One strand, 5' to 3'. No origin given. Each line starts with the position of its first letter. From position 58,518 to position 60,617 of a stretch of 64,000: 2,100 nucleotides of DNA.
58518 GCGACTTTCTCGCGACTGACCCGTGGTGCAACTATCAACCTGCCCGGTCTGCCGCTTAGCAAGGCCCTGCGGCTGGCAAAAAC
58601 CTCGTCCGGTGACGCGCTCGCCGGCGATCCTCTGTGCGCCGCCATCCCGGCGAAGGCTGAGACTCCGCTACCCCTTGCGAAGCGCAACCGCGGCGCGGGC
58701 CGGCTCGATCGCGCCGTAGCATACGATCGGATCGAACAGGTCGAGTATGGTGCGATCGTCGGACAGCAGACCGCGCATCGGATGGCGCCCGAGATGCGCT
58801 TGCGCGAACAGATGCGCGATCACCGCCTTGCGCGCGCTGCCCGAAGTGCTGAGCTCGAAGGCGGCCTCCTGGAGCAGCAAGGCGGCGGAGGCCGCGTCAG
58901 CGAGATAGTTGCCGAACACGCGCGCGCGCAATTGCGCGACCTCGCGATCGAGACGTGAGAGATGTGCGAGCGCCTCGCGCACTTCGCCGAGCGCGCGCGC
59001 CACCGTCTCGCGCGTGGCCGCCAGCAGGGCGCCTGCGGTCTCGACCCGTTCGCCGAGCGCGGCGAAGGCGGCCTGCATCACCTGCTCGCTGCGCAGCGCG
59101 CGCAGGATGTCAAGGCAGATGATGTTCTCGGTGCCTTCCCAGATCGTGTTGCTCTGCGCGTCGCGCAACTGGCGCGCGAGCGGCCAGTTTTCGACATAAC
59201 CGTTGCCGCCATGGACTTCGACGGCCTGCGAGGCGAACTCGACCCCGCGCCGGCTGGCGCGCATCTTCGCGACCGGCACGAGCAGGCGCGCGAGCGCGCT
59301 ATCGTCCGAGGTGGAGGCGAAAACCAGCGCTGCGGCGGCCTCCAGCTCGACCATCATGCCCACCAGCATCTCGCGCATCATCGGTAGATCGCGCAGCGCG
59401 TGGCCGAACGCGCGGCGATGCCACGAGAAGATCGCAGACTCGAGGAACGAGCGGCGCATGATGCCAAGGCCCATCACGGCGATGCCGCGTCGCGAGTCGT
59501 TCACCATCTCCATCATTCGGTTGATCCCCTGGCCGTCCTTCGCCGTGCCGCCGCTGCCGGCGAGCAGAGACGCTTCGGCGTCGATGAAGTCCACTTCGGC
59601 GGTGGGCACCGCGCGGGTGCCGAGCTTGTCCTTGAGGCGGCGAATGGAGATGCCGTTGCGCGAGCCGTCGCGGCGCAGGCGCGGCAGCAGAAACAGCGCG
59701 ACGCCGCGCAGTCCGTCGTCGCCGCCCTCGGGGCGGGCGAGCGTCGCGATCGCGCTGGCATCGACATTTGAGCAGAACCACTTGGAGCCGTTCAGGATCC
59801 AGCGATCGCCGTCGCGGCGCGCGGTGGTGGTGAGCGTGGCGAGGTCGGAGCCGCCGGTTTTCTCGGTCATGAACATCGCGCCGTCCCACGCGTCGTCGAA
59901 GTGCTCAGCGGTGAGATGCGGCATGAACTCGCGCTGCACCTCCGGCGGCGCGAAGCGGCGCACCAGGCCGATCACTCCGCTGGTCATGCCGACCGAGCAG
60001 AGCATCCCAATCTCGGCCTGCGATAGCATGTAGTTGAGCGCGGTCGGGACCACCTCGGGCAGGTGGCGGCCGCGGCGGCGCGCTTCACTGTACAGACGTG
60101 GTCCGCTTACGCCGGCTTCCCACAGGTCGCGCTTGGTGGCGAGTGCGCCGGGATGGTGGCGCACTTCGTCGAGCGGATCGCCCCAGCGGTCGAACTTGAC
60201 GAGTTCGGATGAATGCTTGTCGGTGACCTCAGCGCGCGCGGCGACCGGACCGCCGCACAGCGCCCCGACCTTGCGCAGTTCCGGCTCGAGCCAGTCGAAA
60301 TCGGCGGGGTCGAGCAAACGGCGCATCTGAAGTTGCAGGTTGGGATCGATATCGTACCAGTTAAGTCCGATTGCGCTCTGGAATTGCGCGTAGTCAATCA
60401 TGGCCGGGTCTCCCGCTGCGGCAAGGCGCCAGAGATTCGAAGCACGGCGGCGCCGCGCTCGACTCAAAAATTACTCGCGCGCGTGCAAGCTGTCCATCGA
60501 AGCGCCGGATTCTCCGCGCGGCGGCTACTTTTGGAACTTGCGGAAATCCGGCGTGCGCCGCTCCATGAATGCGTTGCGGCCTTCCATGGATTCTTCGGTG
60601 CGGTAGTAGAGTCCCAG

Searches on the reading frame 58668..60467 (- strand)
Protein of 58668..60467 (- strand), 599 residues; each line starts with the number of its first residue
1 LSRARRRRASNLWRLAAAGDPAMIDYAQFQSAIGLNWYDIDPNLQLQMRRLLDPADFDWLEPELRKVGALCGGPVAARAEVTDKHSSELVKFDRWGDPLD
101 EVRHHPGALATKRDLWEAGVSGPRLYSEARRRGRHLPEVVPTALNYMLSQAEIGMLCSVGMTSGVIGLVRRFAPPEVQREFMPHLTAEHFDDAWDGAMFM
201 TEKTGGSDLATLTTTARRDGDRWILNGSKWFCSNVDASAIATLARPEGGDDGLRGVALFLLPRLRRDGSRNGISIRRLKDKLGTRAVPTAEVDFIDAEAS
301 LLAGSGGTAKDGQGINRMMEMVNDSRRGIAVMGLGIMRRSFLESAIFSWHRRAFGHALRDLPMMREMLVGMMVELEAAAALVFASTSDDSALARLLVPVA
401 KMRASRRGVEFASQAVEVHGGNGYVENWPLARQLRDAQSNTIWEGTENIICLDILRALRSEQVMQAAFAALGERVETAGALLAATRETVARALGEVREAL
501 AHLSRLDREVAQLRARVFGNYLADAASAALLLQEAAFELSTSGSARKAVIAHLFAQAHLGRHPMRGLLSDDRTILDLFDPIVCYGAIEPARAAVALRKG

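Call 60: search_protein_families(library=pfam, proteins=[window:58668-60467:-], max_evalue=0.01)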
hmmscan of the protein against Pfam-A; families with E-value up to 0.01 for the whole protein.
window:58668-60467:- (599 aa): 5 families
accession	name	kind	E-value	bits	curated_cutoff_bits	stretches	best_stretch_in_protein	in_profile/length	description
PF00441.29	Acyl-CoA_dh_1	-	1.5e-33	116.5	22.4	1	312-458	1-149/150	Acyl-CoA dehydrogenase, C-terminal domain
PF02770.24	Acyl-CoA_dh_M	-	1e-20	74.1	33.3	1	197-295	1-95/97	Acyl-CoA dehydrogenase, middle domain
PF18158.6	AidB_N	-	1.1e-15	58.5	22.9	1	28-191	2-155/156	Adaptive response protein AidB N-terminal domain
PF08028.16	Acyl-CoA_dh_2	-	2.7e-07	31.4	22.7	1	329-445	3-131/134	Acyl-CoA dehydrogenase, C-terminal domain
PF22924.1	ACOX_C_alpha1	-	0.0053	17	27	0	396-458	106-168/169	Acyl-CoA oxidase, C-alpha1 domain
